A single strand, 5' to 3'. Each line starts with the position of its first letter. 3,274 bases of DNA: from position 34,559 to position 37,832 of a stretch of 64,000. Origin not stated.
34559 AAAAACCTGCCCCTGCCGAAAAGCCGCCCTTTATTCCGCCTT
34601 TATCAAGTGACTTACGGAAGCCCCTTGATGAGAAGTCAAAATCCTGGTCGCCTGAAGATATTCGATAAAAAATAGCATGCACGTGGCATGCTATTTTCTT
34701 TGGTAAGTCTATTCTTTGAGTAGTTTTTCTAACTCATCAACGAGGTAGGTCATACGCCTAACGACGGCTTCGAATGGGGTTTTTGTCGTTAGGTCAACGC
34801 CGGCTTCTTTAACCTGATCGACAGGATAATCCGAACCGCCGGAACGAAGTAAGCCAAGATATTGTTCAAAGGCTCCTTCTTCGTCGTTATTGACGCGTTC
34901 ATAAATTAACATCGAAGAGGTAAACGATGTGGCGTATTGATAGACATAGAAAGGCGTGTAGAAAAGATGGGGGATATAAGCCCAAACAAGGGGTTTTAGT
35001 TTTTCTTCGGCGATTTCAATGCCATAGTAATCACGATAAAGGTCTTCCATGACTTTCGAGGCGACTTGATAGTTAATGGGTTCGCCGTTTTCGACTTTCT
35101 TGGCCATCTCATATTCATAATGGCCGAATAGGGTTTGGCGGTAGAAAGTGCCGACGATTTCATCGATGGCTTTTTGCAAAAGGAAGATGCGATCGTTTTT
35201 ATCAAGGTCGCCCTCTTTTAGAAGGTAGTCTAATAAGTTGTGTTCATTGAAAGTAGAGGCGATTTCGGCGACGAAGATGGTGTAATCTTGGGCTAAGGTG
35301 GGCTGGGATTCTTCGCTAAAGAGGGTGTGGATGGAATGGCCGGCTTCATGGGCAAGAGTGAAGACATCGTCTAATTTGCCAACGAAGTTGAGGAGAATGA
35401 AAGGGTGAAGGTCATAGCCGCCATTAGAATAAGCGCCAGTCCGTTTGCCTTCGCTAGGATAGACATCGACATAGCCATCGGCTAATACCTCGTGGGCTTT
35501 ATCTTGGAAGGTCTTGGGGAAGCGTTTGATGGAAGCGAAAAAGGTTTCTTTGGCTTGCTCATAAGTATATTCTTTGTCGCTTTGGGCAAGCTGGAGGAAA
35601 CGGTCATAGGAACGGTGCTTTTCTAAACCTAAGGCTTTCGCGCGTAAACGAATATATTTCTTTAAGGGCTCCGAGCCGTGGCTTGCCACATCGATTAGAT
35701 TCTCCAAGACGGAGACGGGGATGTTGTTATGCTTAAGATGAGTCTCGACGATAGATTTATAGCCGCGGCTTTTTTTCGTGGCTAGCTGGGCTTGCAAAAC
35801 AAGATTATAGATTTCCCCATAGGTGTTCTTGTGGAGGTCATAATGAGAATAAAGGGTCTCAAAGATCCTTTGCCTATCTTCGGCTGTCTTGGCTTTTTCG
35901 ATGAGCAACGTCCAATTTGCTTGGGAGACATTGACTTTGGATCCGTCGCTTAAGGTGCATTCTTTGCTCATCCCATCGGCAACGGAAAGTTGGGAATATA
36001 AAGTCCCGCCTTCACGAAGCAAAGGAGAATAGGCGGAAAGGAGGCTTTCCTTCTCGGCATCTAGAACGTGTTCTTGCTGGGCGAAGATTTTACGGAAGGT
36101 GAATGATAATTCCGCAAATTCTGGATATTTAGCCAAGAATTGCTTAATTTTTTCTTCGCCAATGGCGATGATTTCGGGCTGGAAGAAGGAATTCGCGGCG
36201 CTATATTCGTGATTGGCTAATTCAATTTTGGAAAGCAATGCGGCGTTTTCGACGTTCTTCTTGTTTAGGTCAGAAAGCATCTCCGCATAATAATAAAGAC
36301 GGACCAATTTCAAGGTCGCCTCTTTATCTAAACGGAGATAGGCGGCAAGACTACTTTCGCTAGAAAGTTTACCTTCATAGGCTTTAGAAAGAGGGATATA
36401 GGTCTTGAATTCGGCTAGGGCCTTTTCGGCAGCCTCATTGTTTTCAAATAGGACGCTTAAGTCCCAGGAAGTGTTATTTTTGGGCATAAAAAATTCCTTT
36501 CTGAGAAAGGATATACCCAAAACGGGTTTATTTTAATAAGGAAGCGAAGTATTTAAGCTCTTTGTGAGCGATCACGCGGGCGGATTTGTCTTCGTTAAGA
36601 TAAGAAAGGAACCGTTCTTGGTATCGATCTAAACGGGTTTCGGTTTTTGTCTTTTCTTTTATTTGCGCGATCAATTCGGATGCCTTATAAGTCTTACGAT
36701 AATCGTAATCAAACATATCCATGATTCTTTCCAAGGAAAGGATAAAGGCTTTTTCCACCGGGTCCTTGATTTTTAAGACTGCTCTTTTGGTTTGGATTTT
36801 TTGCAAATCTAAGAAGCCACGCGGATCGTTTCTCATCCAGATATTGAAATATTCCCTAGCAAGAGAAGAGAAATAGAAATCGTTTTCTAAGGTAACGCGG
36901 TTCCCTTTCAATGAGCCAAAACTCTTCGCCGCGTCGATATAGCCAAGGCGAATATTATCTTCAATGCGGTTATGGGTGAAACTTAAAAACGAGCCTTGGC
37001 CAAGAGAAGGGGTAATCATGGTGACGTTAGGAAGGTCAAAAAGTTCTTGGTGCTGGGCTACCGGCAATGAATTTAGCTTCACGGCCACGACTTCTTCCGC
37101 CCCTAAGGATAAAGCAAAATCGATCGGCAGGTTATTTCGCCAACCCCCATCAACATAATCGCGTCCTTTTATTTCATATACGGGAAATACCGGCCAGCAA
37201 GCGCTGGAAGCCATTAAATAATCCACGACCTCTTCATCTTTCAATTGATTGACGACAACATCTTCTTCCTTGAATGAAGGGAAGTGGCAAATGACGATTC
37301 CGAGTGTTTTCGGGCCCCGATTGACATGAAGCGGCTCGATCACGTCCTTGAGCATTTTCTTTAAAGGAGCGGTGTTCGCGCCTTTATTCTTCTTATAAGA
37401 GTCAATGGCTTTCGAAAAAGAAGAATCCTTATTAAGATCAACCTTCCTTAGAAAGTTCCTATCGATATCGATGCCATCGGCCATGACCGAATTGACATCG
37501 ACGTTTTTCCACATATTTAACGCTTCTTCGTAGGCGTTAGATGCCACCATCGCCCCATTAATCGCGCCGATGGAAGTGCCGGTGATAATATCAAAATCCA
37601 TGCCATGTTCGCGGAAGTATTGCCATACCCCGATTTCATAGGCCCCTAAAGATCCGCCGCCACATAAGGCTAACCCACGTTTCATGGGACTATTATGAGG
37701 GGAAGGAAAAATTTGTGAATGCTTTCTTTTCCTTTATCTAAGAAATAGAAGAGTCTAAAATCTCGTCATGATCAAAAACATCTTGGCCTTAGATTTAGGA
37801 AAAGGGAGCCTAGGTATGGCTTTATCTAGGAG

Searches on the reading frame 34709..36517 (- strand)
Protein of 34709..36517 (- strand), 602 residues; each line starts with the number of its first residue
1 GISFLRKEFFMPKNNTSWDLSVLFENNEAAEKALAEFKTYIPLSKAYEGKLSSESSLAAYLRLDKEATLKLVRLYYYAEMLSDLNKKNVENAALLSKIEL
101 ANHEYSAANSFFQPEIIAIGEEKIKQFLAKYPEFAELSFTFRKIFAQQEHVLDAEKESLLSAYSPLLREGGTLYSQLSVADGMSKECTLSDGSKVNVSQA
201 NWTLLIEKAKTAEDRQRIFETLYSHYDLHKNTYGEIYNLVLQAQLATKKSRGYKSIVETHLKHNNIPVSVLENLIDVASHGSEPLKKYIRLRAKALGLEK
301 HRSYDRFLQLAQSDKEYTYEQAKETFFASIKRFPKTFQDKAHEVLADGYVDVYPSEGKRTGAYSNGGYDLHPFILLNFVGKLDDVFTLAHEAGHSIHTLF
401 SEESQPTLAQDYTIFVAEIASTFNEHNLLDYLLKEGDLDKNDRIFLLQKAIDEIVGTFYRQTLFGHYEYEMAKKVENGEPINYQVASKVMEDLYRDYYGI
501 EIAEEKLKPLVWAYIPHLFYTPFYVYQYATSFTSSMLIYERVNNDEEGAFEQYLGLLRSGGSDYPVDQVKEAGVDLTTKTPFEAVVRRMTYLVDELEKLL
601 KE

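Call 36: search_protein_families(library=pfam, proteins=[window:34709-36517:-], max_evalue=0.01)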
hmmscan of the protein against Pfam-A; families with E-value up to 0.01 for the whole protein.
window:34709-36517:- (602 aa): 2 families
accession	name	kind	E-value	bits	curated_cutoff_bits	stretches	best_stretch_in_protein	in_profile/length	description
PF01432.26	Peptidase_M3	-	4.2e-60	204.8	27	1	208-584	4-453/457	Peptidase family M3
PF08439.15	Peptidase_M3_N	-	3.7e-15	56.3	25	1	115-181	1-67/70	Oligopeptidase F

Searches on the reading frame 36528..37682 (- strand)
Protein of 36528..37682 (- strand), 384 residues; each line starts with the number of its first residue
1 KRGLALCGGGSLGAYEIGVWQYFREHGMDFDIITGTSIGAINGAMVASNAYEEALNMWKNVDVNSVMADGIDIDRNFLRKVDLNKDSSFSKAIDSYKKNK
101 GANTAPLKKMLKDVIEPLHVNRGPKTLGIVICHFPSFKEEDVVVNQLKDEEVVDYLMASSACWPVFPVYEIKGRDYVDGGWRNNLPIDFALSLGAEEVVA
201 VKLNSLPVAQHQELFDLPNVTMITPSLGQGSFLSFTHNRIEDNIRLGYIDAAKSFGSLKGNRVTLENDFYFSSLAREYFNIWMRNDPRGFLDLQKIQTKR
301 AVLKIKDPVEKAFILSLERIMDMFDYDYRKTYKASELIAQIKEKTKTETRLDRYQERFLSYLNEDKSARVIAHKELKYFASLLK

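Call 36: search_protein_families(library=pfam, proteins=[window:36528-37682:-], max_evalue=0.01)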
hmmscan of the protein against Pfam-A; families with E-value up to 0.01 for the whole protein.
window:36528-37682:- (384 aa): 1 family
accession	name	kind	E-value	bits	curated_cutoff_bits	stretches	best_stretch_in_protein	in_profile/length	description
PF01734.28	Patatin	-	6.1e-33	115.1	27.7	1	4-191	1-191/191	Patatin-like phospholipase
